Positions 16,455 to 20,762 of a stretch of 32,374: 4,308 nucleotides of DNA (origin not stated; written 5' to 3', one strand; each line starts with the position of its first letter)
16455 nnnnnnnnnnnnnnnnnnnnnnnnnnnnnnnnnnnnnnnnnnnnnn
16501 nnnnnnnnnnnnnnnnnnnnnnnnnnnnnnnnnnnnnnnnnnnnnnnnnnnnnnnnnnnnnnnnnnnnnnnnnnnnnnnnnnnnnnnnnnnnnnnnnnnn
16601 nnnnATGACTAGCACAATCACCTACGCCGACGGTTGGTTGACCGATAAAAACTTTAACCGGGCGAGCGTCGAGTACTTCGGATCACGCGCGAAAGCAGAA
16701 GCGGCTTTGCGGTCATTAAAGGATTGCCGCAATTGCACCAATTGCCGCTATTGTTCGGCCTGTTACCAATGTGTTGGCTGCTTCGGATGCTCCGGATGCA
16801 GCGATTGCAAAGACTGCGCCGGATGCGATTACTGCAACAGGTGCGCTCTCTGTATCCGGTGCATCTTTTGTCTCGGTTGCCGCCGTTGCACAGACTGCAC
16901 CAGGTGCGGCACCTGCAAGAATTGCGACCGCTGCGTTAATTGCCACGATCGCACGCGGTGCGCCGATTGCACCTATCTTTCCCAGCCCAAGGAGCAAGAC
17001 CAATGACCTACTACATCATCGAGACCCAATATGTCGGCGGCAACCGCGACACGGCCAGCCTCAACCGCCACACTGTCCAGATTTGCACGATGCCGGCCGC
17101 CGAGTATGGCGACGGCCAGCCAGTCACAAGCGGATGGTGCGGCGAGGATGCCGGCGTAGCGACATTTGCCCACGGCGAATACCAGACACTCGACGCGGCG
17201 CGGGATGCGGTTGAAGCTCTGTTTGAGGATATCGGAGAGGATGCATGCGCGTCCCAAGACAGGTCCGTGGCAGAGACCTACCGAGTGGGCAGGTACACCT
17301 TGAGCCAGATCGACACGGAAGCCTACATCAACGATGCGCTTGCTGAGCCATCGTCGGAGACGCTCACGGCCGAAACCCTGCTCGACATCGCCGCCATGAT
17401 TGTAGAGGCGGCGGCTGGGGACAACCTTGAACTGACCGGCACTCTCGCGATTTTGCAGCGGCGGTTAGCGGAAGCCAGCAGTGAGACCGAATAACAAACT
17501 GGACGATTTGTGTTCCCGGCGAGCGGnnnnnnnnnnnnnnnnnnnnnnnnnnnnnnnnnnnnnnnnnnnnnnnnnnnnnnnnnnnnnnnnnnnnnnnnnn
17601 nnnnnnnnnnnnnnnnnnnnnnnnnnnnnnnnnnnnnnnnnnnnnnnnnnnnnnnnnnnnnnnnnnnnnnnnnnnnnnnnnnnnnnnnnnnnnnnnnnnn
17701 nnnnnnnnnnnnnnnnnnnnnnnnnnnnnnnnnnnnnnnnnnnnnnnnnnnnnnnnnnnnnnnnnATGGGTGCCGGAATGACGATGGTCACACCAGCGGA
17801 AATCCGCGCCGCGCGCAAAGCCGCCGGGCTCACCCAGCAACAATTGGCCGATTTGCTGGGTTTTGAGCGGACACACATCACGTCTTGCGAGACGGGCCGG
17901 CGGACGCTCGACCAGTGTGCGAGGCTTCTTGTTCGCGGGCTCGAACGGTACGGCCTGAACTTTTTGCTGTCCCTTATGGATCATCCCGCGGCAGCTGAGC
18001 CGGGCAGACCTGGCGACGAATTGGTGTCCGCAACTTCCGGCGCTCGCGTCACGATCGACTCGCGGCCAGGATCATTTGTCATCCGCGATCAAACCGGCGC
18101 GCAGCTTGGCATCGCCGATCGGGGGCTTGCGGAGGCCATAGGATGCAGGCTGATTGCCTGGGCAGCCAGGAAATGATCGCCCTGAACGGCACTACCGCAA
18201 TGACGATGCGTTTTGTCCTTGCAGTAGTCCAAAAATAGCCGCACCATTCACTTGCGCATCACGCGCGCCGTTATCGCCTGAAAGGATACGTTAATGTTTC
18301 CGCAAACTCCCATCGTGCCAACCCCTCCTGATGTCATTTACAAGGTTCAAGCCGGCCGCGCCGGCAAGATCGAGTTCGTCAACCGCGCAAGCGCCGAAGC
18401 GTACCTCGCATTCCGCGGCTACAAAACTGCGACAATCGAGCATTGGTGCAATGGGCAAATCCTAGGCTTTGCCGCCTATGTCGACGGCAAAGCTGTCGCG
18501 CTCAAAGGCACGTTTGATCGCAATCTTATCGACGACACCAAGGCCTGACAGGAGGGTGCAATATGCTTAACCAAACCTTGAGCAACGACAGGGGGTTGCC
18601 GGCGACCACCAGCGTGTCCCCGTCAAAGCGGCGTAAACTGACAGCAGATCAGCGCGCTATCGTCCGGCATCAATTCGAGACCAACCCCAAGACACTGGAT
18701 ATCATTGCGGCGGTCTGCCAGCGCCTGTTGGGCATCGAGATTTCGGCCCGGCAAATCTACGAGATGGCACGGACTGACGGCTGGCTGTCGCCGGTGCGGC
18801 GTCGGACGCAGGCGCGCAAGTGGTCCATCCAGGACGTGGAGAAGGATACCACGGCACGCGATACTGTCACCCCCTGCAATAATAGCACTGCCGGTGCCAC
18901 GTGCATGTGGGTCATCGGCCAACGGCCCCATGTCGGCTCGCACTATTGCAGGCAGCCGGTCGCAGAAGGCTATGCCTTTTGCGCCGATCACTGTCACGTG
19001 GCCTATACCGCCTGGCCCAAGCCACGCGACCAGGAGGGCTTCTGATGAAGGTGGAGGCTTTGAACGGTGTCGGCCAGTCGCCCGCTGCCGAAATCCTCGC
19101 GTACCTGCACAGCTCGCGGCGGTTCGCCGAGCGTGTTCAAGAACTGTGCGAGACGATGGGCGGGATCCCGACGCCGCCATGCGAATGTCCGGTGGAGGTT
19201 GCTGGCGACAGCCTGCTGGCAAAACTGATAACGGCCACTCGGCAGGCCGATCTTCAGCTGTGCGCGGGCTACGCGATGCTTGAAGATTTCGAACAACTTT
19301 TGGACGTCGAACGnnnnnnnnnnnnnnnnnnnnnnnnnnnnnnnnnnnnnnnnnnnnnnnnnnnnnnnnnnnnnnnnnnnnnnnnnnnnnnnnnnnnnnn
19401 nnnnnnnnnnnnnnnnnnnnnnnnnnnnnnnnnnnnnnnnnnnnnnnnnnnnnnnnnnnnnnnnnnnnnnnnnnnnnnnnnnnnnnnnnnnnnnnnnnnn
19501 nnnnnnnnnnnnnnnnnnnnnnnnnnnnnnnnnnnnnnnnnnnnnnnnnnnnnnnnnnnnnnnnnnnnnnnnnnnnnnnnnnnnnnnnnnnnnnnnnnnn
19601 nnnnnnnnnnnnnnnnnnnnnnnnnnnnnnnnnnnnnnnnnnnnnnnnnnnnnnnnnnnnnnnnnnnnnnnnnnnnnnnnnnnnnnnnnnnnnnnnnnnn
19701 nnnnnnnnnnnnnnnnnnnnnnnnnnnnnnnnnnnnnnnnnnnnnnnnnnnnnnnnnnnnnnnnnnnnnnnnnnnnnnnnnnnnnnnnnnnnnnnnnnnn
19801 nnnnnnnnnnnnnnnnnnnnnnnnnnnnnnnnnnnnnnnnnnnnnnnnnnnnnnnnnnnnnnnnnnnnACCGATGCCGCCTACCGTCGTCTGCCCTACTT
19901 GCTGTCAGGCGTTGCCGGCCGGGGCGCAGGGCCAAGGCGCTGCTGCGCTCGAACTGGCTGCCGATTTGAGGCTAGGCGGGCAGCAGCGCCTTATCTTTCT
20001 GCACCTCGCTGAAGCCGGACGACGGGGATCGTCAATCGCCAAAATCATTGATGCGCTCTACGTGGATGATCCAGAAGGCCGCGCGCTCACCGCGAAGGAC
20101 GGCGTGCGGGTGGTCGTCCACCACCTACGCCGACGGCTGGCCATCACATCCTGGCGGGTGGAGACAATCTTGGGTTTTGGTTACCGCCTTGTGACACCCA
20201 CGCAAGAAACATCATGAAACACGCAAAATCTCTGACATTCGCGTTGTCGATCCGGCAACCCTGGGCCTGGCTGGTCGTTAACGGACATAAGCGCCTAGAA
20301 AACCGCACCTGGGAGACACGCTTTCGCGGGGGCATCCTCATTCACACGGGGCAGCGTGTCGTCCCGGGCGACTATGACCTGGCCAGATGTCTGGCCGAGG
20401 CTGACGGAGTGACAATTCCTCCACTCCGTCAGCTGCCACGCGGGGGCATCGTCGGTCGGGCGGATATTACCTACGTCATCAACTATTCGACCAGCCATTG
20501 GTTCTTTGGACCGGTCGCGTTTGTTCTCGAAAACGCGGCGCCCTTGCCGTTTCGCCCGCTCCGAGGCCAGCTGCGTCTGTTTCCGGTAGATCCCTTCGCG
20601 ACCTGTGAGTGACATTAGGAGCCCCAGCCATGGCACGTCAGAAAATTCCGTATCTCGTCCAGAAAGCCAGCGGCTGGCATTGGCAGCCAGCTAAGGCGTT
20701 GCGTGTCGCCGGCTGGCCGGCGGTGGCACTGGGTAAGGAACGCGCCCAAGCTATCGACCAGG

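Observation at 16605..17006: Protein with cysteine at every third residue for 25 consecutive triplets; first gene of the rightward arm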

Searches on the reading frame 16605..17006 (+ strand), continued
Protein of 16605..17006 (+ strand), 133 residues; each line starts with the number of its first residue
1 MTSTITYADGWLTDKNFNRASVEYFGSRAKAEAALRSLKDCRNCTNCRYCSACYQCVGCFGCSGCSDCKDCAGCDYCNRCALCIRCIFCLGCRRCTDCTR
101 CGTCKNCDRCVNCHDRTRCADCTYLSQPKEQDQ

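Call 44: search_solved_structures(query=A4, max_evalue=10, show_alignments=2)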
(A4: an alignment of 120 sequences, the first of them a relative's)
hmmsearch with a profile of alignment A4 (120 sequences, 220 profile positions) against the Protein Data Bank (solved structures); distinct sequences matched with E-value up to 10: 18.
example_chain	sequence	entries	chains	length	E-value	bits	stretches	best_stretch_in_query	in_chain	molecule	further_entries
7jzv_B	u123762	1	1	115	0.031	16.8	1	24-107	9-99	BRCA1-associated RING domain protein 1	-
1jm7_B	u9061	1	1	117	0.034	16.7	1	24-107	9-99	BRCA1-ASSOCIATED RING DOMAIN PROTEIN 1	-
2dip_A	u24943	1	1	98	0.11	15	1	58-93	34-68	Zinc finger SWIM domain-containing protein 2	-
7lyb_N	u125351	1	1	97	0.29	13.6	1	24-77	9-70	BRCA1-associated RING domain protein 1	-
8grq_M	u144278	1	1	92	0.35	13.4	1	24-77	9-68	BRCA1-associated RING domain protein 1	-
1ezg_A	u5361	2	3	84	0.38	13.2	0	44-109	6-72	THERMAL HYSTERESIS PROTEIN ISOFORM YL-1 | Thermal hysteresis protein isoform YL-1 (2-14)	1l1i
3qmb_A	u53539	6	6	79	0.41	13.1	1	39-93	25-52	CpG-binding protein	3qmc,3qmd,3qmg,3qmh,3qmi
4pzi_A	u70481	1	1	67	0.77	12.2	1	54-93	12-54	Histone-lysine N-methyltransferase 2B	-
2e7g_A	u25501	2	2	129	0.95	11.9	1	147-206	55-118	Putative ribosome-binding factor A | Putative ribosome-binding factor A, mitochondrial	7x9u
8off_Ea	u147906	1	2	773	1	11.8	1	24-108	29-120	BRCA1 associated RING domain 1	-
2j2s_A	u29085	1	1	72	1.5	11.2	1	53-100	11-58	ZINC FINGER PROTEIN HRX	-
5w9s_C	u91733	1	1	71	1.9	11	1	54-104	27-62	CXXC-type zinc finger protein 5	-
6ydh_A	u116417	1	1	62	2.9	10.4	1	51-94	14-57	DUF1610 domain-containing protein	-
5vc9_C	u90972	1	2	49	4.3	9.8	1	39-73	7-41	CXXC-type zinc finger protein 4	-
2jyi_A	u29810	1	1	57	4.5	9.7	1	54-92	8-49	Zinc finger protein HRX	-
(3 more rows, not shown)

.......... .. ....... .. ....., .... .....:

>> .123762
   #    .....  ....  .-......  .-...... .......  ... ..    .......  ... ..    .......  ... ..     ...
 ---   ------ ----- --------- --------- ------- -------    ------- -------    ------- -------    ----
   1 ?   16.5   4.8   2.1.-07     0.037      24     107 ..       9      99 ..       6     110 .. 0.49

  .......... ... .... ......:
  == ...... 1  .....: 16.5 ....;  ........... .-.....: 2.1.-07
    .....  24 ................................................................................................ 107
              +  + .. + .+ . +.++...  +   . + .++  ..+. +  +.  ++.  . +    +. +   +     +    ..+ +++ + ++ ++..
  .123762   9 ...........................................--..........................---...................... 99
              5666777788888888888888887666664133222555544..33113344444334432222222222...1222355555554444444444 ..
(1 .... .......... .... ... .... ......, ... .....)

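Call 46: fold_search(model_id=the predicted structure, library=viral)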
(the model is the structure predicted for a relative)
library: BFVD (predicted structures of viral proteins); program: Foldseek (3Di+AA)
matches with E <= 10: 5; with E <= 0.001: 1
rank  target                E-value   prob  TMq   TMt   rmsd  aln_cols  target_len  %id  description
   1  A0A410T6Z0            7.0e-05  1.00  0.17  0.46   5.9        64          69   34  Uncharacterized protein [Campylobacter phage CP20]
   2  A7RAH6                1.7e+00  0.12  0.10  0.23   7.8        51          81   61  (no name in the UniProt tables at hand)
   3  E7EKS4                8.3e+00  0.01  0.18  0.22  12.3       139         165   13  Gp1 [Edwardsiella phage eiAU]
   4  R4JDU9                1.0e+01  0.01  0.13  0.15  12.8        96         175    8  Uncharacterized protein [Bacillus phage SIOphi]
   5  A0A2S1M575            1.0e+01  0.01  0.12  0.04  18.5       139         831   16  (no name in the UniProt tables at hand)

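Call 52: find_related_loci(query=window:16605-17003:+, collection=genome_contigs, flank=6000)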
Query window:16605-17003:+ (133 aa) in genome_contigs; peptide patterns used: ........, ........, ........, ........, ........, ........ (x = any residue, [..] = any of these).
78 stretches matched a pattern, but none encodes a relative of the query by tblastn (E <= 1e-3).

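Call 54: find_related_loci(query=A6, collection=genome_contigs, flank=6000)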
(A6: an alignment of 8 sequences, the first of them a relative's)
Query A6 (214 aa) in genome_contigs; peptide patterns used: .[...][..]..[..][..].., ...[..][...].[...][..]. (x = any residue, [..] = any of these).
94 stretches matched a pattern; 12 encode a relative of the query (tblastn E <= 1e-3); 12 distinct loci.
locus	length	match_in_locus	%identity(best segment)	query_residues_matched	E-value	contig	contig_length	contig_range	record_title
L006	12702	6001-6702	56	4-214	6e-77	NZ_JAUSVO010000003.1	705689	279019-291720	Kaistia dalseonensis strain B6-8 Ga0480198_03, whole genome shotgun sequence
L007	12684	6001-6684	58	1-211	1e-74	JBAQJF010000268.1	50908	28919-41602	MAG: Terriglobales bacterium isolate MFD06600_ilm_asm_bin4 k127_303439, whole genome shotgun sequence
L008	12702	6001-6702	65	3-211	2e-74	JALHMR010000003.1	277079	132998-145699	MAG: Rhodospirillaceae bacterium isolate Bin_39_2_2 c_000000000239, whole genome shotgun sequence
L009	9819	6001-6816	51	4-211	2e-73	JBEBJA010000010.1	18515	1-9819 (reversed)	MAG: Hyphomicrobiaceae bacterium isolate SF1_7 NODE_1440_length_18515_cov_6.926640, whole genome shotgun sequence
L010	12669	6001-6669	59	1-211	7e-72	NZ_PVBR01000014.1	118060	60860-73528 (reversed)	Phyllobacterium phragmitis strain 1N-3 ZB100013, whole genome shotgun sequence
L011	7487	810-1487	60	1-211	2e-70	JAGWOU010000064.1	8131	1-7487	MAG: Rhodospirillales bacterium isolate REEB263 contig-150_13934, whole genome shotgun sequence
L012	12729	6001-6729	58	3-214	1e-66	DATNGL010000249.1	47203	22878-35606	MAG TPA_asm: Rhodanobacter sp. isolate SMAG_U11320 k141_2396567, whole genome shotgun sequence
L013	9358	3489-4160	56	4-212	8e-50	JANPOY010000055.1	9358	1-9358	MAG: Paracoccaceae bacterium isolate VAR_83_metabat_517 VAR_83_k141_5270150, whole genome shotgun sequence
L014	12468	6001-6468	44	1-214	1e-49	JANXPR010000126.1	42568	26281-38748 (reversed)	MAG: Acidobacteriaceae bacterium isolate GL140_3_concoct_315 GL140_3_k141_1010884, whole genome shotgun sequence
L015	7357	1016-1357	48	4-128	2e-22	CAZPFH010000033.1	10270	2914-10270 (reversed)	MAG TPA_asm: uncultured Candidatus Peribacteria bacterium isolate SRP332253_co1_95 genome assembly, contig: NODE_10940_l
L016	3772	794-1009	40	4-76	5e-15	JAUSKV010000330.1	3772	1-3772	MAG: Sulfurimonas sp. isolate E14_metabat.bin.8_sub E14_k141_1810439, whole genome shotgun sequence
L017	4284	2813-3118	24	39-137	2e-5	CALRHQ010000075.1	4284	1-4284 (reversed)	MAG: Candidatus Peribacteria bacterium isolate MaH-04nov19-39 genome assembly, contig: MaH-04nov19-C48251, whole genome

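Call 69: search_protein_families(library=padloc, proteins=[window:16605-17003:+, P0013], max_evalue=0.1)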
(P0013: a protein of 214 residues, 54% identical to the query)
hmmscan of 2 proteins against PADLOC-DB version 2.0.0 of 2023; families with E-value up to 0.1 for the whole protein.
window:16605-17003:+ (133 aa): 0 families

P0013 (214 aa): 0 families

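Call 79: find_encoding_contigs(protein=P0036, flank=7000, max_places=1)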
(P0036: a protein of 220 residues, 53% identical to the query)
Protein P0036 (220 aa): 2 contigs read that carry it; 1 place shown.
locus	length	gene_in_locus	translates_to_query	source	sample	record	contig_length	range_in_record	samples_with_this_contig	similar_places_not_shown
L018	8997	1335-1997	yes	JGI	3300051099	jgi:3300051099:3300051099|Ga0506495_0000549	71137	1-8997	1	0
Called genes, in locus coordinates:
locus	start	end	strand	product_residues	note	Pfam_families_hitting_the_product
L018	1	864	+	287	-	?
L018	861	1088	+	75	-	-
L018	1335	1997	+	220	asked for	-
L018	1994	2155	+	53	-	-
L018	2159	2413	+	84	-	-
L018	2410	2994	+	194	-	-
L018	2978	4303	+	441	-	PF12705:PDDEXK_1 (faint)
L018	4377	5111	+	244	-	PF13479:AAA_24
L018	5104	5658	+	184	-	-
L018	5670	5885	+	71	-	-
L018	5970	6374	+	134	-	-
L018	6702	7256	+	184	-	-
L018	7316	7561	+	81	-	-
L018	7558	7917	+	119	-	-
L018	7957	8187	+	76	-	-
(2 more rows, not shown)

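Call 80: find_encoding_contigs(protein=P0116, flank=7000, max_places=1)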
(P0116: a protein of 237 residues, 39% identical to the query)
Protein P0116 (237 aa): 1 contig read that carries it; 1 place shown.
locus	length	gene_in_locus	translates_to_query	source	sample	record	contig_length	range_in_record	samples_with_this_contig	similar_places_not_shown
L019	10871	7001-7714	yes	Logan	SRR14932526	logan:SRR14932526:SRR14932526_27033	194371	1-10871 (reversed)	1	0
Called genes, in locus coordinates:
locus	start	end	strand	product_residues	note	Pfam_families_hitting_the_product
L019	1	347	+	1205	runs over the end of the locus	PF13238:AAA_18 (faint)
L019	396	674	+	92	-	-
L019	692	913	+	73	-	-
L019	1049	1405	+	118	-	-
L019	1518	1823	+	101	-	-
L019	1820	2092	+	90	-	-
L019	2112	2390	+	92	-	-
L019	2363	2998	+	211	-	-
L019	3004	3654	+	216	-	-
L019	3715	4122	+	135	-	-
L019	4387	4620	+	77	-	-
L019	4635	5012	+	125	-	-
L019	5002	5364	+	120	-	PF19698:DUF6197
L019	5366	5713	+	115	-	PF19698:DUF6197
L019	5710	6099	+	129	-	PF19698:DUF6197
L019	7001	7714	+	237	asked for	-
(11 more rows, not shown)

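Call 81: find_encoding_contigs(protein=P0095, flank=7000, max_places=1)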
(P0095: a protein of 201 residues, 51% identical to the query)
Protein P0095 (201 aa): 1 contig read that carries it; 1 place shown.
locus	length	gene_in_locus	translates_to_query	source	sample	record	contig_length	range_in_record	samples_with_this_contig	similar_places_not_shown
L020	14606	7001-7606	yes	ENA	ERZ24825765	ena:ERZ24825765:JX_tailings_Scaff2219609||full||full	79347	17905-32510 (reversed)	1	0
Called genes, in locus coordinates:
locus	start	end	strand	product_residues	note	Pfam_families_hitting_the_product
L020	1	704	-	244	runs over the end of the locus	PF01555:N6_N4_Mtase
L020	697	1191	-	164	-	-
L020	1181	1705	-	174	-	PF13384:HTH_23 (faint)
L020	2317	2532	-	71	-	-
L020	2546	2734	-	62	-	-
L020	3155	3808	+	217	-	-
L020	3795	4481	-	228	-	-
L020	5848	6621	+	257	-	-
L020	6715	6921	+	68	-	-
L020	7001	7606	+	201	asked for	-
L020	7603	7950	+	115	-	-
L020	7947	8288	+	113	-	-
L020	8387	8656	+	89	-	-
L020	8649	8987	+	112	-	-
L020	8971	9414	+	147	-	-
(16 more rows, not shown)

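Call 97: find_related_loci(query=window:16605-17003:+, collection=viral_contigs, flank=5000)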
Query window:16605-17003:+ (133 aa) in viral_contigs; peptide patterns used: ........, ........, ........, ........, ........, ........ (x = any residue, [..] = any of these).
27 stretches matched a pattern; 5 encode a relative of the query (tblastn E <= 1e-3); 5 distinct loci.
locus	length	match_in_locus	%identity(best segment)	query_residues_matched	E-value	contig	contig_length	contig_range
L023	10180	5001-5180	67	11-73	2e-19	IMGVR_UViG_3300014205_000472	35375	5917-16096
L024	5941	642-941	50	9-96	1e-15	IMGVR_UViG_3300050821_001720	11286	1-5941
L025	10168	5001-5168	53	11-78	2e-15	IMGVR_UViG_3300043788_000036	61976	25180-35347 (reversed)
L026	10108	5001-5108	78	11-46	1e-13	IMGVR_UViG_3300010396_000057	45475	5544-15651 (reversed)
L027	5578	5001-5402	35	33-133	9e-12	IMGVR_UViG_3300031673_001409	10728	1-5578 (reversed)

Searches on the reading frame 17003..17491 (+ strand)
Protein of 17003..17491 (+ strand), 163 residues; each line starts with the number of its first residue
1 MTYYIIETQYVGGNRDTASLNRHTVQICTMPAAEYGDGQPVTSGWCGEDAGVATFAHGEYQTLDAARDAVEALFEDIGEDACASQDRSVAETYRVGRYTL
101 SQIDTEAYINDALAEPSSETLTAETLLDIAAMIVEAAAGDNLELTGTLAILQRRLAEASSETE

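Call 4: search_protein_families(library=pfam, proteins=[window:17003-17491:+], max_evalue=10)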
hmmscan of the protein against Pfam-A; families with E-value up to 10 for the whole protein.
window:17003-17491:+ (163 aa): 1 family
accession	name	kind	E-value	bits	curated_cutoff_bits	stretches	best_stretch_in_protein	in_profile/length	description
PF06545.17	AllG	-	0.13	12.2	27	1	78-142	34-99/215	Oxamate carbamoyltransferase subunit AllG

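Call 5: search_protein_families(library=phrogs, proteins=[window:17003-17491:+], max_evalue=10)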
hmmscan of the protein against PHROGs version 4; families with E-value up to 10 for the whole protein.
window:17003-17491:+ (163 aa): 1 family
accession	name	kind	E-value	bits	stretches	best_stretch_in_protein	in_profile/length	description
phrog_17123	-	unknown function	0.056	14.6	1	75-105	23-52/67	-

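Call 6: search_protein_families(library=ncbifam, proteins=[window:17003-17491:+], max_evalue=10)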
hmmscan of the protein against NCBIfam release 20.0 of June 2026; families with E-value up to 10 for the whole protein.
window:17003-17491:+ (163 aa): 0 families

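Call 69: search_protein_families(library=padloc, proteins=[window:17003-17491:+], max_evalue=0.1)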
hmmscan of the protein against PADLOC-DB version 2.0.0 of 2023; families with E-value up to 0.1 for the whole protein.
window:17003-17491:+ (163 aa): 0 families

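Call 83: find_homologous_proteins(query=window:17003-17491:+)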
Query window:17003-17491:+ (163 aa): 1 proteins with E <= 0.001 among 198 candidates.
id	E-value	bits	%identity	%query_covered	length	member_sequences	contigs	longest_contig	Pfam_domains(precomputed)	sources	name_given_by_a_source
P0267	3.1e-98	344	99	100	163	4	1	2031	-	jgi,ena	-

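Call 84: find_encoding_contigs(protein=P0267, flank=5000, max_places=6)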
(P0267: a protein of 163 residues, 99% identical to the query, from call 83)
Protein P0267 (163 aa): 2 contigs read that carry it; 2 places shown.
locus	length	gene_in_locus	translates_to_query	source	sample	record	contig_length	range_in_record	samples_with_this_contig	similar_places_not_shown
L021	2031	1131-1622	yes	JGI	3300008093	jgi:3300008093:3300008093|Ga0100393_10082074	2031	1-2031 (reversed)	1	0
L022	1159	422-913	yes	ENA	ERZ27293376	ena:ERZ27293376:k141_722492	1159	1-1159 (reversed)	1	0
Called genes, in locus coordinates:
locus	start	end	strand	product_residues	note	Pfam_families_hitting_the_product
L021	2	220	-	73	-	?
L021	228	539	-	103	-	-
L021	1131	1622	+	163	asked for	-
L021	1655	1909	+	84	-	-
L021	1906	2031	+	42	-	?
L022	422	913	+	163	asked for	-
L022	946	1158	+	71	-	?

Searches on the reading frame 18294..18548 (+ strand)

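Call 33: search_protein_families(library=pfam, proteins=[window:18294-18548:+], max_evalue=0.01)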
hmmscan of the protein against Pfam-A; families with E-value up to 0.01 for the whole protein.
window:18294-18548:+ (84 aa): 0 families

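Call 69: search_protein_families(library=padloc, proteins=[window:18294-18548:+], max_evalue=0.1)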
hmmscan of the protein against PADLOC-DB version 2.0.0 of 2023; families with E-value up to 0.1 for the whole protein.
window:18294-18548:+ (84 aa): 1 family
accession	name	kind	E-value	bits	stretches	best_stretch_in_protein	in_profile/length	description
PDLC04794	PDC-S02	-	0.041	12.6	1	14-78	8-74/108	-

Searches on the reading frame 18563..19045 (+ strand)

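Call 33: search_protein_families(library=pfam, proteins=[window:18563-19045:+], max_evalue=0.01)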
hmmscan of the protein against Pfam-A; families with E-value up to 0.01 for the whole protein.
window:18563-19045:+ (160 aa): 2 families
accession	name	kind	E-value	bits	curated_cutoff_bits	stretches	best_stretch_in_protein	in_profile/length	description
PF07750.17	GcrA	-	0.0021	18.9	26.9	1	97-150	89-147/155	GcrA cell cycle regulator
PF13565.12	HTH_32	-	0.0045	17.9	33.7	1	9-67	11-71/73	Homeodomain-like domain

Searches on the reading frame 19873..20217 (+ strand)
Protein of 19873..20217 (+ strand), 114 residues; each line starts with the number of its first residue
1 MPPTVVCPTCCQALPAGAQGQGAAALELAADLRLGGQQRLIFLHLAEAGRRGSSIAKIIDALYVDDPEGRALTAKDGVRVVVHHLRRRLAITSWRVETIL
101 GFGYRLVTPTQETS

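Call 33: search_protein_families(library=pfam, proteins=[window:19873-20217:+], max_evalue=0.01)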
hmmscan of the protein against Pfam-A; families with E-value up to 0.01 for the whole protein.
window:19873-20217:+ (114 aa): 1 family
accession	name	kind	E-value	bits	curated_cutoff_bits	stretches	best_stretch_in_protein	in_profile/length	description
PF00486.34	Trans_reg_C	-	0.00019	21.9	26.2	1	32-106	4-77/77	Transcriptional regulatory protein, C terminal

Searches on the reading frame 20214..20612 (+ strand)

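Call 33: search_protein_families(library=pfam, proteins=[window:20214-20612:+], max_evalue=0.01)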
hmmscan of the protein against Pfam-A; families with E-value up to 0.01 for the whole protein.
window:20214-20612:+ (132 aa): 1 family
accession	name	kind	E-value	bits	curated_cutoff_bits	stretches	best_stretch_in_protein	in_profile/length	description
PF04266.20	ASCH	-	1.4e-07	32.6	21.2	1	11-94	1-59/103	ASCH domain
